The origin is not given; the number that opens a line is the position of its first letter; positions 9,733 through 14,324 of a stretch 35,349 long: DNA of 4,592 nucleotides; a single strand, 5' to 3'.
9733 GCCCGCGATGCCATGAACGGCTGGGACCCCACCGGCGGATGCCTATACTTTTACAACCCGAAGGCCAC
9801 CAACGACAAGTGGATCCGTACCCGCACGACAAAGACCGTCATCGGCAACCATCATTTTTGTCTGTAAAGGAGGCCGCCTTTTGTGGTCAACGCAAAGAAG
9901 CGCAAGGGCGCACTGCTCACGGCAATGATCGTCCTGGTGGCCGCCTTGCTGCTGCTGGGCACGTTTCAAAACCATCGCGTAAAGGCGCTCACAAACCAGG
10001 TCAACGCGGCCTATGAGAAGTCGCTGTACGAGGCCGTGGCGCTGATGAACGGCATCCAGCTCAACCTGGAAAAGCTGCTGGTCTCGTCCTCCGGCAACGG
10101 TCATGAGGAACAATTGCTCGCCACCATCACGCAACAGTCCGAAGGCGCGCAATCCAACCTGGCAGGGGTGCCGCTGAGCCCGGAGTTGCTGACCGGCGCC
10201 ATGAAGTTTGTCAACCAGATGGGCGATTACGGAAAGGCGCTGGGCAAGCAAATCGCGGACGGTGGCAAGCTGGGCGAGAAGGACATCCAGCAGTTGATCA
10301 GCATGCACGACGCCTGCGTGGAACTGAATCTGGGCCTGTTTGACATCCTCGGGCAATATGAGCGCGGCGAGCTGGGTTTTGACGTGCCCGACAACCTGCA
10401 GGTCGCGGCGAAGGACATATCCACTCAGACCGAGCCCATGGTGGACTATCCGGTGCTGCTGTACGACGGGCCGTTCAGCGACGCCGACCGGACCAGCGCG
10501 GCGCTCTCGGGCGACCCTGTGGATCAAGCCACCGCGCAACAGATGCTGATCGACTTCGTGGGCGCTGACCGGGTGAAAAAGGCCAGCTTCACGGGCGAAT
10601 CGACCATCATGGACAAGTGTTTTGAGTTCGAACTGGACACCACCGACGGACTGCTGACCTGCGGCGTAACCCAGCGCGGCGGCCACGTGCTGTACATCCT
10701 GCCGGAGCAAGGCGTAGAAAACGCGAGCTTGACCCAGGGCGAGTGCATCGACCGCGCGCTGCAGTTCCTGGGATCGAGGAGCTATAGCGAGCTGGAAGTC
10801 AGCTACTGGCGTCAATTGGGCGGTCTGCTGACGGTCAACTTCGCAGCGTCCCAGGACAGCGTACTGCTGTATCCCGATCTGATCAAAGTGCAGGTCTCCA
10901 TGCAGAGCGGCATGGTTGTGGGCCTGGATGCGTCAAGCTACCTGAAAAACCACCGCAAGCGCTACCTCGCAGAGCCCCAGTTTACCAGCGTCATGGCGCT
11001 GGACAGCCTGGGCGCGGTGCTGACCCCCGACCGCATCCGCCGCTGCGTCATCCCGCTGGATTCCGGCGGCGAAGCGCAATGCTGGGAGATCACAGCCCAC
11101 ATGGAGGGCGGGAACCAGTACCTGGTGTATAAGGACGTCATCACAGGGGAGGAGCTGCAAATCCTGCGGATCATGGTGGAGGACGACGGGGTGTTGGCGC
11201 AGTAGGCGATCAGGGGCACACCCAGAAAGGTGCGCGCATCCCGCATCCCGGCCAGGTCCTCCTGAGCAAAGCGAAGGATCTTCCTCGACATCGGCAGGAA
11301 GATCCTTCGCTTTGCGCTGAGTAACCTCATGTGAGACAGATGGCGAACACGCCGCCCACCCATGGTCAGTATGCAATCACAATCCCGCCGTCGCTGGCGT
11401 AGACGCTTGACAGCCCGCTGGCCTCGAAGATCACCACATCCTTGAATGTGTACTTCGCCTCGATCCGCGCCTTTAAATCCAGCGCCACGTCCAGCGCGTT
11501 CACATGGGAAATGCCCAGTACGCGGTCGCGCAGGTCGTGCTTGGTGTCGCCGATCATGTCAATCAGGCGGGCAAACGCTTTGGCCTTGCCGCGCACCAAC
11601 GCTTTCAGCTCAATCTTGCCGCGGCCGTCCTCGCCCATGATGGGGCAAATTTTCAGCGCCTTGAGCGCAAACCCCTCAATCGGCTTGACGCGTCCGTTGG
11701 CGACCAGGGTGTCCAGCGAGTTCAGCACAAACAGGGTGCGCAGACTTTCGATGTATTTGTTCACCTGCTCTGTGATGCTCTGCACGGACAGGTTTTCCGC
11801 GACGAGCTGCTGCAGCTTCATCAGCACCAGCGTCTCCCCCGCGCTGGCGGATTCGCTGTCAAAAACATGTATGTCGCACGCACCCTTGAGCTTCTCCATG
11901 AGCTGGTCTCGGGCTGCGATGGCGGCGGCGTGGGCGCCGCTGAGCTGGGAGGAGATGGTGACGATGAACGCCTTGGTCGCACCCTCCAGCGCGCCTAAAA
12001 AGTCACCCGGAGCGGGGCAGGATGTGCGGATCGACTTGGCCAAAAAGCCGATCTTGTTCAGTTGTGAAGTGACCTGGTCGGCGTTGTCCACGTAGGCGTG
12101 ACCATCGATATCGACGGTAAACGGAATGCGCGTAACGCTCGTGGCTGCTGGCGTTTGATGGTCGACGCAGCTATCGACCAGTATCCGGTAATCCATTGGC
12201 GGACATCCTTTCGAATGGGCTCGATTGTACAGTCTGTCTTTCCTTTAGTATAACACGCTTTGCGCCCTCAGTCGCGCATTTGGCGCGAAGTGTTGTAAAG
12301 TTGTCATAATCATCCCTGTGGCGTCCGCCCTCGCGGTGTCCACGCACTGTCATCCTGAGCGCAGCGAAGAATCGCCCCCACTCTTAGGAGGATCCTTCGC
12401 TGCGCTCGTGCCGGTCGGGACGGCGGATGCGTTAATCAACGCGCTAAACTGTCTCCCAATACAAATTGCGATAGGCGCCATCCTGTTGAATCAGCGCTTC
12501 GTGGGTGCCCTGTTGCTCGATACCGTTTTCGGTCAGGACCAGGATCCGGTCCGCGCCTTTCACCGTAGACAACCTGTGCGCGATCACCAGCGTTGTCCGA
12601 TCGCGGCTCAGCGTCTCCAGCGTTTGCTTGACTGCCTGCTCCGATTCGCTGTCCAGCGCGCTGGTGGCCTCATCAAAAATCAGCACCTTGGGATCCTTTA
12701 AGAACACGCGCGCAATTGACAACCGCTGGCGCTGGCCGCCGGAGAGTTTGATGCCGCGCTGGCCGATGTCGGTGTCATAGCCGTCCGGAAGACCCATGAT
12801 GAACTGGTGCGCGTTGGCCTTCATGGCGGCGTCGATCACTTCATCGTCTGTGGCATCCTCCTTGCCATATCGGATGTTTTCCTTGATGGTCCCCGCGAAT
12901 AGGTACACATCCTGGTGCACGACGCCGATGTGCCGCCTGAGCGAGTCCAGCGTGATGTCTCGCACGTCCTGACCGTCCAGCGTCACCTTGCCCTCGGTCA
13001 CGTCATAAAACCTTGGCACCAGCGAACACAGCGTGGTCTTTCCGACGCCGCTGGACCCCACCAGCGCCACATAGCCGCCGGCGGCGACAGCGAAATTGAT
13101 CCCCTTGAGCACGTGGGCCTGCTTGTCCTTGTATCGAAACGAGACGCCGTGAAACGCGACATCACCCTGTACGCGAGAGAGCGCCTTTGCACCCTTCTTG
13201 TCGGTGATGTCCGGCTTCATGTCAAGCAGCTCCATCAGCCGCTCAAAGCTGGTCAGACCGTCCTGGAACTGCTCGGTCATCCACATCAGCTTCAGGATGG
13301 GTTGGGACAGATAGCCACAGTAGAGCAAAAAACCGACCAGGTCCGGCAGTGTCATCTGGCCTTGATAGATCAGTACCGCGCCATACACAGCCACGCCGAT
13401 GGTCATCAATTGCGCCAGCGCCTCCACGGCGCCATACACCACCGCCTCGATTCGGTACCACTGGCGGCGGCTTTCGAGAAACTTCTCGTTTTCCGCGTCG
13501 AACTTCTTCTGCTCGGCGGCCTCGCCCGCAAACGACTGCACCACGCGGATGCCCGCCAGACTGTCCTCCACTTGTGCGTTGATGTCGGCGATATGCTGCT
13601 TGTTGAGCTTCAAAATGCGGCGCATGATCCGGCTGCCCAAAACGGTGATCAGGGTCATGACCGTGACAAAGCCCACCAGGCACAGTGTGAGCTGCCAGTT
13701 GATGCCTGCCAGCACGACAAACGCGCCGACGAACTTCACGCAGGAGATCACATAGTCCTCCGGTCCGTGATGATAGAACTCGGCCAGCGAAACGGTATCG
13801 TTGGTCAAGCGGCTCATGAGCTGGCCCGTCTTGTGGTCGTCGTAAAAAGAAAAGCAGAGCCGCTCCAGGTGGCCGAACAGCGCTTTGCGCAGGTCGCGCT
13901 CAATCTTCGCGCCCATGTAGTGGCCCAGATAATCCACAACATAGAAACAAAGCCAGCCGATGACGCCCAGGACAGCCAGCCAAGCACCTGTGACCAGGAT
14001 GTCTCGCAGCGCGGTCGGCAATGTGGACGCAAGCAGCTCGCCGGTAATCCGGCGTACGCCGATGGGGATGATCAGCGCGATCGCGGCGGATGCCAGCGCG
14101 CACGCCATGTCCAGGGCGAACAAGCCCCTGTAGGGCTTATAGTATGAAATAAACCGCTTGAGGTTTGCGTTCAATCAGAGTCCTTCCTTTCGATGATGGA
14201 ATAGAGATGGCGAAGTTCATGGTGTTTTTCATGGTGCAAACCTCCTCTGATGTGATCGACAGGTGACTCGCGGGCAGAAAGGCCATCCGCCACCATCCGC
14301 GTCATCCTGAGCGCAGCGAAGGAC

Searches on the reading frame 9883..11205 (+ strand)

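Call 51: search_protein_families(library=pfam, proteins=[window:9883-11205:+], max_evalue=0.001)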
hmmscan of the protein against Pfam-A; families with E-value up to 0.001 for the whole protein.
window:9883-11205:+ (440 aa): 2 families
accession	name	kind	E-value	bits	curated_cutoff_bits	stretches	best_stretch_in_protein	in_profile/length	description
PF14620.12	YPEB_PepSY1-2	-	1.5e-36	126.8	31.7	1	184-362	10-194/195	YpeB sporulation, PepSY1 and PepSY2 domains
PF20769.2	YPEB_N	-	4.3e-22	78.9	27.3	1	34-165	3-133/136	YpeB N-terminal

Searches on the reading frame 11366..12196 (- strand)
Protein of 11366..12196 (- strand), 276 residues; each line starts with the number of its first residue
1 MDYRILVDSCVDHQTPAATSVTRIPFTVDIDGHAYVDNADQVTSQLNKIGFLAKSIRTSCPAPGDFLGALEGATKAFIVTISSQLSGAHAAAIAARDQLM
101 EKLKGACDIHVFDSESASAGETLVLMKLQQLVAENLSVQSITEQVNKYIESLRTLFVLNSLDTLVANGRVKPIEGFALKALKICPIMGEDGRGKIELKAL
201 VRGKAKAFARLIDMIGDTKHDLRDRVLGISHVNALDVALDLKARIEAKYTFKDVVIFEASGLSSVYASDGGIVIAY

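Call 51: search_protein_families(library=pfam, proteins=[window:11366-12196:-], max_evalue=0.001)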
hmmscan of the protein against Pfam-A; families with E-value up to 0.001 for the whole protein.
window:11366-12196:- (276 aa): 1 family
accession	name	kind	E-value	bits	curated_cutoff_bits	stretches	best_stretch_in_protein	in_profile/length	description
PF02645.21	DegV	-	2.6e-44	152.1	27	1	4-272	3-275/280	Uncharacterised protein, DegV family COG1307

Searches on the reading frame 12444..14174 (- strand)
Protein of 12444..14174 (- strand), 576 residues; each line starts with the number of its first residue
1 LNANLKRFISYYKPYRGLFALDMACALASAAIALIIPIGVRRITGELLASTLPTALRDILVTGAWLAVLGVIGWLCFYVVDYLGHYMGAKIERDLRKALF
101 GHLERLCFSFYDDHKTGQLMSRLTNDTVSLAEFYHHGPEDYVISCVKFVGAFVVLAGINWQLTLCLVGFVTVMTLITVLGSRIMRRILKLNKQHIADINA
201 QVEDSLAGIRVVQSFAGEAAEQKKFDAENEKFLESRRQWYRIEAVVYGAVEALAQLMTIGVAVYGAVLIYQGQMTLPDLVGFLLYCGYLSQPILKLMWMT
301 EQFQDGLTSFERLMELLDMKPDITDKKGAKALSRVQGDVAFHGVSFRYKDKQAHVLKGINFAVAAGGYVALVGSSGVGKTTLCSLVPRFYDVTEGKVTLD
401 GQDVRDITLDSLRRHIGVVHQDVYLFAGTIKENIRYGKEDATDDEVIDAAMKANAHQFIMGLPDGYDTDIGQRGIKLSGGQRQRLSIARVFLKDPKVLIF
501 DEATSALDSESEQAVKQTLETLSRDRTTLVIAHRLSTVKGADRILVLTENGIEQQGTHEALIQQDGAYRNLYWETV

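Call 52: search_protein_families(library=pfam, proteins=[window:12444-14174:-], max_evalue=0.001)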
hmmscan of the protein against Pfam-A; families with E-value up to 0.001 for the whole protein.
window:12444-14174:- (576 aa): 3 families
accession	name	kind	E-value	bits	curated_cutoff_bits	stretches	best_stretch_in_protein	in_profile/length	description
PF00664.28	ABC_membrane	-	2.2e-54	185.4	28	1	22-292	4-273/274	ABC transporter transmembrane region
PF00005.33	ABC_tran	-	6.1e-33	114.8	25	1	356-505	1-137/137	ABC transporter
PF02463.25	SMC_N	-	5.1e-07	29.8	40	1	394-549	108-213/220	RecF/RecN/SMC N terminal domain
